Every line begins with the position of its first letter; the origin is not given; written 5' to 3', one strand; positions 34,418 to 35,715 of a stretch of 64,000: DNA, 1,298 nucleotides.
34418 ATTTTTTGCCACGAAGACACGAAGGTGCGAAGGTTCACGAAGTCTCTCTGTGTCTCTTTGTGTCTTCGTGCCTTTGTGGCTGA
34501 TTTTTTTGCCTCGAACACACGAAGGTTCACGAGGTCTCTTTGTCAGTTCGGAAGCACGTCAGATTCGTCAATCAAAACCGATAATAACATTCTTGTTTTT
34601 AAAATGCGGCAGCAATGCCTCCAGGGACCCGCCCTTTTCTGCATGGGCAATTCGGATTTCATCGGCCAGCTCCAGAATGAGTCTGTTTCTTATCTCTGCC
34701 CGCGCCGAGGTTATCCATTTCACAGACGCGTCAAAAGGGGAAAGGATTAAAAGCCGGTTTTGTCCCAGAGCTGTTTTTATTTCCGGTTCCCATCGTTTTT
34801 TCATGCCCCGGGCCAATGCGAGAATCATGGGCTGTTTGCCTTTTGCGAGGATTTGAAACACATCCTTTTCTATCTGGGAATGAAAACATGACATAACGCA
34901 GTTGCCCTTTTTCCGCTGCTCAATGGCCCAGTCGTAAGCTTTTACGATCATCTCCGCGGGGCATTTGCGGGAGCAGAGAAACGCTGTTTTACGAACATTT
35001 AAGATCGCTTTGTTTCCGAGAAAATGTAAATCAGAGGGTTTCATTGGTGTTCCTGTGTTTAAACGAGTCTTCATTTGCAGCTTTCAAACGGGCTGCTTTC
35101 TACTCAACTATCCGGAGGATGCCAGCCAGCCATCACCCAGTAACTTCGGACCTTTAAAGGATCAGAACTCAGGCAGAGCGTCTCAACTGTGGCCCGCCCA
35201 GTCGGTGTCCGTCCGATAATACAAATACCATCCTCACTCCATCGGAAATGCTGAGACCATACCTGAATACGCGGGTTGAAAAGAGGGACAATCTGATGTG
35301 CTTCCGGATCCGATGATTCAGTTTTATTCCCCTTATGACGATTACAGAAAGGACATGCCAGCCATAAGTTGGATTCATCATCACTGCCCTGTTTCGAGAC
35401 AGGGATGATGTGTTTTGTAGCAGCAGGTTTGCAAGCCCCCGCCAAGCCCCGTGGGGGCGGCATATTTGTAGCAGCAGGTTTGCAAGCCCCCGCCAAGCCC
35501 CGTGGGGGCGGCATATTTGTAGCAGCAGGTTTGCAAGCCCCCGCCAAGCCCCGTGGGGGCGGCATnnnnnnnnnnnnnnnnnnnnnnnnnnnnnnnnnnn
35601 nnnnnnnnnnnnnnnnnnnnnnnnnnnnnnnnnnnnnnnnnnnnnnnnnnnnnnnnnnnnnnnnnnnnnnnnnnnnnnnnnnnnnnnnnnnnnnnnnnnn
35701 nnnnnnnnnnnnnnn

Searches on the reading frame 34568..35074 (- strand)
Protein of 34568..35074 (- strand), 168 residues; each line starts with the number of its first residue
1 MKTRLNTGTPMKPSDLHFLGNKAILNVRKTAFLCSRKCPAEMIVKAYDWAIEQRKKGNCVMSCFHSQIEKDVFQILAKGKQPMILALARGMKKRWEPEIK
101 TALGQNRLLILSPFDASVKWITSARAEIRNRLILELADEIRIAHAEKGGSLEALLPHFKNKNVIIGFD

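Call 26: search_protein_families(library=pfam, proteins=[window:34568-35074:-], max_evalue=0.001)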
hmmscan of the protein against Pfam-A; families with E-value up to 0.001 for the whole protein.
window:34568-35074:- (168 aa): 1 family
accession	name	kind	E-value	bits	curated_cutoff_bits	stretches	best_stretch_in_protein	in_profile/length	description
PF02481.21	DNA_processg_A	-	9.2e-06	25.4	29.6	1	10-152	25-172/212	DNA recombination-mediator protein A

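Call 100: search_protein_families(library=pfam, alignment_id=A4, max_evalue=0.01)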
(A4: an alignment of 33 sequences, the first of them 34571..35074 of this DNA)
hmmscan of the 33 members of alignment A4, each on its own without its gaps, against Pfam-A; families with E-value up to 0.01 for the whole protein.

A. member 1, window:34571-35074:- (168 aa): 1 family
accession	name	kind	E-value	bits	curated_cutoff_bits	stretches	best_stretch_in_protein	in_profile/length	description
PF02481.21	DNA_processg_A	-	9.2e-06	25.4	29.6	1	10-152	25-172/212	DNA recombination-mediator protein A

B. families by the number of members that match (of 33 scanned): 1 family
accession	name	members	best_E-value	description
PF02481.21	DNA_processg_A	31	1.9e-14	DNA recombination-mediator protein A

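Call 101: search_protein_families(library=padloc, alignment_id=A4, max_evalue=0.01)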
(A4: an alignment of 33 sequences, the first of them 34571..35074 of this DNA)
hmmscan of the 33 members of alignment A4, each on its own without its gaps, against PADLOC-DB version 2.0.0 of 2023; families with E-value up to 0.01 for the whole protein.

A. member 1, window:34571-35074:- (168 aa): 1 family
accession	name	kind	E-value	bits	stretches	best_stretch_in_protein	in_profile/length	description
PDLC03927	PsyrA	-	1.6e-15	55.1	1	2-153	109-258/398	-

B. families by the number of members that match (of 33 scanned): 2 families
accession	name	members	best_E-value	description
PDLC03927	PsyrA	33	2.9e-22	-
PDLC03961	ShosA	10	6.5e-06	-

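Call 102: search_solved_structures(query=A4, max_evalue=0.1, show_alignments=1)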
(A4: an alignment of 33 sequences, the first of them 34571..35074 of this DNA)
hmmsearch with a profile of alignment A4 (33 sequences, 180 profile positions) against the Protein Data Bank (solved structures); distinct sequences matched with E-value up to 0.1: 3.
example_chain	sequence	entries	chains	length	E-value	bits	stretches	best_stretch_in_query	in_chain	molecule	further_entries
5mll_A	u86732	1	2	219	0.028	16.8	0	107-171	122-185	DNA processing chain A (DprA)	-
4ljr_A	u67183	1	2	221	0.028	16.8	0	107-171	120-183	DNA processing chain A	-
4ljk_A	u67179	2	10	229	0.032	16.6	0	107-171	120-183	DNA processing chain A (DprA)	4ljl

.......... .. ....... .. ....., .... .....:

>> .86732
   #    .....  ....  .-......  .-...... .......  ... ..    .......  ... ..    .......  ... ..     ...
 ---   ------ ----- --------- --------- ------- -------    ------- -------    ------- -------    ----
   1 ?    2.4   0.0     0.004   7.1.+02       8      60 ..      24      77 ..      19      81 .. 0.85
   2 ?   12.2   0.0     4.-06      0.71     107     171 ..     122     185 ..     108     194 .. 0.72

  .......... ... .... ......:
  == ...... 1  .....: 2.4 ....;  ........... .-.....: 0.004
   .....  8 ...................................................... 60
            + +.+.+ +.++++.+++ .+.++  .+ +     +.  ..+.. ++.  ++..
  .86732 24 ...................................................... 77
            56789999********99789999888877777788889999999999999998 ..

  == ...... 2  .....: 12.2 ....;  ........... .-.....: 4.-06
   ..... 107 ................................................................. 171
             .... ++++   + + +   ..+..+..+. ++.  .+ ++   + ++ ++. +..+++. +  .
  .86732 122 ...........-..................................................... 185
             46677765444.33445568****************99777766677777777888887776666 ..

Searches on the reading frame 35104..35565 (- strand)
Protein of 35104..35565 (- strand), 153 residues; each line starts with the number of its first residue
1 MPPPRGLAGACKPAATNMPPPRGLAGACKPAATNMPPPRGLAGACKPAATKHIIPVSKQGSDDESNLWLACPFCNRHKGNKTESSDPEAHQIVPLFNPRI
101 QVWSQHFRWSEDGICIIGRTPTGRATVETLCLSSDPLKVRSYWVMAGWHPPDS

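Call 26: search_protein_families(library=pfam, proteins=[window:35104-35565:-], max_evalue=0.001)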
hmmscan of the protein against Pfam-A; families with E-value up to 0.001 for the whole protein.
window:35104-35565:- (153 aa): 3 families
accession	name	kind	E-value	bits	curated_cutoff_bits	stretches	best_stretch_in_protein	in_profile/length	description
PF01844.29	HNH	-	4.5e-09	36.8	21.4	1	52-81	18-47/47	HNH endonuclease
PF14279.12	HNH_5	-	7.7e-06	26.2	27.5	1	50-84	15-49/56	HNH endonuclease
PF13395.12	HNH_4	-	7e-05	23.1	22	1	52-82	22-52/54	HNH endonuclease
